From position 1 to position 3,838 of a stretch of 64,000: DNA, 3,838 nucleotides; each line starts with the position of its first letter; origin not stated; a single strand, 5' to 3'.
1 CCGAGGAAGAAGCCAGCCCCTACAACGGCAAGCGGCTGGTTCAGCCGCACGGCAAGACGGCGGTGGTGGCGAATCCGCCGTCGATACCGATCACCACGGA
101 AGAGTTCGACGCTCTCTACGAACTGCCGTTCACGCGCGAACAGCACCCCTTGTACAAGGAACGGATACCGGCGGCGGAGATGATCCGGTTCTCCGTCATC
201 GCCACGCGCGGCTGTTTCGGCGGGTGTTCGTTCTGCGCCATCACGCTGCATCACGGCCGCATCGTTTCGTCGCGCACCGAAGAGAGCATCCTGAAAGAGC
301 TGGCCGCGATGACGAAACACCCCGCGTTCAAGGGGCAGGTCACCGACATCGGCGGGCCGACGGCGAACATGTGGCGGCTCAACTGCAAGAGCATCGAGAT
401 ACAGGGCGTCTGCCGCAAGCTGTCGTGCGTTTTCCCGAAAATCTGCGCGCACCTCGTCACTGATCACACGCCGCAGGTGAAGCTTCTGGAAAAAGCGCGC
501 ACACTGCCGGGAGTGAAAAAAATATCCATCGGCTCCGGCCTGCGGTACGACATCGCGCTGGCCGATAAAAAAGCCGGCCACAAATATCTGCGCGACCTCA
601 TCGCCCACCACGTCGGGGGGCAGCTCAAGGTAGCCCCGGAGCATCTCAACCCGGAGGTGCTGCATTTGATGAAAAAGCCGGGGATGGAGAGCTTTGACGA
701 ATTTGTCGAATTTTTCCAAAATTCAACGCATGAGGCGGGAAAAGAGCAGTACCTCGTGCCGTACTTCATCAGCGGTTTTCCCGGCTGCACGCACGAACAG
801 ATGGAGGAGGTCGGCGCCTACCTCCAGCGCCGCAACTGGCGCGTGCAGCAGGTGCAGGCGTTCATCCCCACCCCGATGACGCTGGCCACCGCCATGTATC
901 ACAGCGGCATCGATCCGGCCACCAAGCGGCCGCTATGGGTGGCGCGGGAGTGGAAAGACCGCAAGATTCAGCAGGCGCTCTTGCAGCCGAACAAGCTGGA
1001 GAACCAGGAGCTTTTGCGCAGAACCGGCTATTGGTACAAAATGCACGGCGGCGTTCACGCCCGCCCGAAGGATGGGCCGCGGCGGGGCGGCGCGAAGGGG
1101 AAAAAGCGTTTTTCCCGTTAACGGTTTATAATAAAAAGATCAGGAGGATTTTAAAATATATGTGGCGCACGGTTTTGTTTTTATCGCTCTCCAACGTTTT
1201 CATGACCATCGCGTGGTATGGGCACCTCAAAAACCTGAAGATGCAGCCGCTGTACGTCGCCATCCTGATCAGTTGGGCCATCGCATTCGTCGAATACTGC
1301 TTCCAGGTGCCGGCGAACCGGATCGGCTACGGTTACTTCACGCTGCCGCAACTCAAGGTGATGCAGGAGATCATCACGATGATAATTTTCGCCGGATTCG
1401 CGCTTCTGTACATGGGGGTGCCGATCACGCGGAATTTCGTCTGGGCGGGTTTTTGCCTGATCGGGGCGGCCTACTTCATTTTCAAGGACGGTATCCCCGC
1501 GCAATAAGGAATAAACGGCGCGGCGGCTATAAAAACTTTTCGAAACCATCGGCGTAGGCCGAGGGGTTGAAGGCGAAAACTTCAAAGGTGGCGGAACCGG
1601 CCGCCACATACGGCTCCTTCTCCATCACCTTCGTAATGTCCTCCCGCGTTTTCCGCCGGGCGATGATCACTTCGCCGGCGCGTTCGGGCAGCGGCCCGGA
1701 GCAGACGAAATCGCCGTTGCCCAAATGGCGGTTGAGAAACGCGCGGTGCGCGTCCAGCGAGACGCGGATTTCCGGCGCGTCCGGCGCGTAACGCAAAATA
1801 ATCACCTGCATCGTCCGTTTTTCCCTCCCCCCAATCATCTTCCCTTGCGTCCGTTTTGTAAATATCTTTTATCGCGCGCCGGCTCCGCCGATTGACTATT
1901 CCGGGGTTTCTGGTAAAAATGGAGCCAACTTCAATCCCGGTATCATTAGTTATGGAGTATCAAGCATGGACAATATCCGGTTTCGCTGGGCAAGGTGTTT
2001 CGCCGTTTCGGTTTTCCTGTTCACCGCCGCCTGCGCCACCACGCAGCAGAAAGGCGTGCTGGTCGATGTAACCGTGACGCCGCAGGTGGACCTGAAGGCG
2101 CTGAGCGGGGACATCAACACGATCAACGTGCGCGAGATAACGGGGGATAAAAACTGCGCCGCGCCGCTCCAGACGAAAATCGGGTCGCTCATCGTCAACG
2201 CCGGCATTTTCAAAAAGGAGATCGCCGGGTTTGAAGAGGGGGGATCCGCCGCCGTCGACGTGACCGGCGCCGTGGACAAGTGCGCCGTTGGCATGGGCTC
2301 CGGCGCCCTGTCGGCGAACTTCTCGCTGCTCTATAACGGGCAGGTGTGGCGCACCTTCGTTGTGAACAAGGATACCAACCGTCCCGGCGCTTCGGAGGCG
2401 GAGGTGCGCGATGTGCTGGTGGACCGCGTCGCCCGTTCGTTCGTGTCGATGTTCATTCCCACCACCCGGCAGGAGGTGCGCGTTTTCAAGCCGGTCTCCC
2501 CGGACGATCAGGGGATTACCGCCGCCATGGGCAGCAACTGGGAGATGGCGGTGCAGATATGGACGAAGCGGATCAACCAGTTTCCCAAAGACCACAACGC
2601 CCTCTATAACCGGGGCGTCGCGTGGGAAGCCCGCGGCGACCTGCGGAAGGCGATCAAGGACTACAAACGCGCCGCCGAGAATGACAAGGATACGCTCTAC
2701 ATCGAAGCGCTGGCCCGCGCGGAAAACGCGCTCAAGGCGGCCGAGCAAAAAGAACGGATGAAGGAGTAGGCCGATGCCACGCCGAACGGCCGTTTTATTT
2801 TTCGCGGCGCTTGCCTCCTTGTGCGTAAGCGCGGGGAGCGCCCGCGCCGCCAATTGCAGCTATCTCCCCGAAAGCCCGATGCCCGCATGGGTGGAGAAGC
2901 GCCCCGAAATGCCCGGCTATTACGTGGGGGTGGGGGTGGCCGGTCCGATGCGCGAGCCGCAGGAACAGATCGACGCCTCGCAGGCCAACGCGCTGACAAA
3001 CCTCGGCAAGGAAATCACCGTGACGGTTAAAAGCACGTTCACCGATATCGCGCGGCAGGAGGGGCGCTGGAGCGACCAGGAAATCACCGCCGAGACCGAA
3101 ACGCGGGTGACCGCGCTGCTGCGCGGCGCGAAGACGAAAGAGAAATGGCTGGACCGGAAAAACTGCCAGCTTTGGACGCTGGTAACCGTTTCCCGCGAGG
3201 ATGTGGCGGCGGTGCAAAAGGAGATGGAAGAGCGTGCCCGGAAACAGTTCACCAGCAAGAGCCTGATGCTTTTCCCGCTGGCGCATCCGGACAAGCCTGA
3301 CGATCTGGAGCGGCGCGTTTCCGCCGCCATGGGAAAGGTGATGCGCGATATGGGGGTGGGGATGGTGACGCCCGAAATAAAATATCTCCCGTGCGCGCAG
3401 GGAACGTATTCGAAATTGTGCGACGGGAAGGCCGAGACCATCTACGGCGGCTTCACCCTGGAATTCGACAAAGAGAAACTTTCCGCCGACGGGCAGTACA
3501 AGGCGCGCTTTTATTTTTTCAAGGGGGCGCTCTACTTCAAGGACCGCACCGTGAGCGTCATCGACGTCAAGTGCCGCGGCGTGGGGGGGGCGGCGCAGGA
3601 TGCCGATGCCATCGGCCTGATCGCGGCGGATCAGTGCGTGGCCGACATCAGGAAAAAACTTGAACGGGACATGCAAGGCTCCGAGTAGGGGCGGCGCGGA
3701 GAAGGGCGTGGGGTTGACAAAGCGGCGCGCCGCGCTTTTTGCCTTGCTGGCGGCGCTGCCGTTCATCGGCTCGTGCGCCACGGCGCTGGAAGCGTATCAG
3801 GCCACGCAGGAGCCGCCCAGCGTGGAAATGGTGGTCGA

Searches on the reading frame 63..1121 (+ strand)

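Call 52: search_protein_families(library=pfam, proteins=[window:63-1121:+], max_evalue=0.00001)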
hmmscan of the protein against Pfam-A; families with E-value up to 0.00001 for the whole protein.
window:63-1121:+ (352 aa): 3 families
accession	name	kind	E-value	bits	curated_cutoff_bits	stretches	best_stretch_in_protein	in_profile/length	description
PF11842.13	DUF3362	-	3.1e-12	47.4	27.6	1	262-320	1-64/151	Domain of unknown function (DUF3362)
PF08497.15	Radical_SAM_N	-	5.9e-11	42.6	25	1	2-44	258-301/301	Radical SAM N-terminal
PF04055.27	Radical_SAM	-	1.6e-07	32.1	29.5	1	46-250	2-162/166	Radical SAM superfamily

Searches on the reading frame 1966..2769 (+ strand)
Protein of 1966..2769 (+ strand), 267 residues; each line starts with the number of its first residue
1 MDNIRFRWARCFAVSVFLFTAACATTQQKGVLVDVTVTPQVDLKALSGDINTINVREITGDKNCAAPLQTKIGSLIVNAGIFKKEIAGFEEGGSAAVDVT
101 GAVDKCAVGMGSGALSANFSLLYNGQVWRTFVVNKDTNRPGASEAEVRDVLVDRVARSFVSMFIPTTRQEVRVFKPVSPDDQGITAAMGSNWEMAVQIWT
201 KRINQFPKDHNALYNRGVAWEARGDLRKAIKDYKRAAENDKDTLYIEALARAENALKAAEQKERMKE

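Call 52: search_protein_families(library=pfam, proteins=[window:1966-2769:+], max_evalue=0.00001)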
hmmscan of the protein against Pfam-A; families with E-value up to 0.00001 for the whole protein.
window:1966-2769:+ (267 aa): 1 family
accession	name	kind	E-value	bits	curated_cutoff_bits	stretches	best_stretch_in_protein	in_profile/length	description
PF00515.34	TPR_1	-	9.7e-07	28.8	27.8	1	211-240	2-31/34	Tetratricopeptide repeat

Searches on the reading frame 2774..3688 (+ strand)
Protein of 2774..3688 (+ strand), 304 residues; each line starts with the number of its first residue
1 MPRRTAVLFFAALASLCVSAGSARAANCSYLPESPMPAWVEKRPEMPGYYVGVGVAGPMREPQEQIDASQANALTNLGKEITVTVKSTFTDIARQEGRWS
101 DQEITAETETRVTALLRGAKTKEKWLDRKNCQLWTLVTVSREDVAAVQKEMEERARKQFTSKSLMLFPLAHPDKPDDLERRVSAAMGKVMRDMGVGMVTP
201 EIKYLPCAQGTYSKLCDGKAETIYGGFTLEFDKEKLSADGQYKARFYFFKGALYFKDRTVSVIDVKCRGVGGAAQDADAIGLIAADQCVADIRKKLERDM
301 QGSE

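Call 52: search_protein_families(library=pfam, proteins=[window:2774-3688:+], max_evalue=0.00001)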
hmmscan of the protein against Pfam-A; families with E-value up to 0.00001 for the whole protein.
window:2774-3688:+ (304 aa): 1 family
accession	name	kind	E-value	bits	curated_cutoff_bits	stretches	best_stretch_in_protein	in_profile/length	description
PF02169.21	LPP20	-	1.4e-08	35.5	25.9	1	37-139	1-96/97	LPP20 lipoprotein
